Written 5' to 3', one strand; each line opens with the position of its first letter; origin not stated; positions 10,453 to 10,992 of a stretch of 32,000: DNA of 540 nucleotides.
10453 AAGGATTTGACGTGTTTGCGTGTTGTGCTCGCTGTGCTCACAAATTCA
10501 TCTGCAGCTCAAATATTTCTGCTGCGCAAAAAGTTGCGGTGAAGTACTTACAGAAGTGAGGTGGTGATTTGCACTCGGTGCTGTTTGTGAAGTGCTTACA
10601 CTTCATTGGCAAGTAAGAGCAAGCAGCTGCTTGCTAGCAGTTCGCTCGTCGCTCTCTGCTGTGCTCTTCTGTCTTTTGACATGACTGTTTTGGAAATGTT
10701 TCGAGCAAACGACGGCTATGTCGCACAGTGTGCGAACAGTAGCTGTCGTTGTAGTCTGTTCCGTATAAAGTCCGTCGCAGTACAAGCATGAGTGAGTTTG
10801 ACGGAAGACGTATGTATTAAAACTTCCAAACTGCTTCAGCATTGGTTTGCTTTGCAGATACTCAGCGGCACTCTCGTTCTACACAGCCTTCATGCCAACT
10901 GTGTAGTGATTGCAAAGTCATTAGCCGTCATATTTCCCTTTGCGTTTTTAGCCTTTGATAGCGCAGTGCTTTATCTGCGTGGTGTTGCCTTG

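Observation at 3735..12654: Compact island with two integrase-family genes, no recognisable transfer, replication or capsid genes, and wholly uncharacterised cargo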

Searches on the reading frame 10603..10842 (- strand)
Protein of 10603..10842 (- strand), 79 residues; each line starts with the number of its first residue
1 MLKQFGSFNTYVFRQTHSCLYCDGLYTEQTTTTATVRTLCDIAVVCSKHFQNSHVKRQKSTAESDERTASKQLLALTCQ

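Call 58: search_protein_families(library=pfam, max_evalue=0.5, proteins=[window:10603-10842:-])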
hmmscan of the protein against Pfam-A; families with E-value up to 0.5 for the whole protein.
window:10603-10842:- (79 aa): 1 family
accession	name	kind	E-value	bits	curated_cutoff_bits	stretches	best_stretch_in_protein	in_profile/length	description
PF05485.17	THAP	-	0.019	16.2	23.9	1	42-65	50-73/87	THAP domain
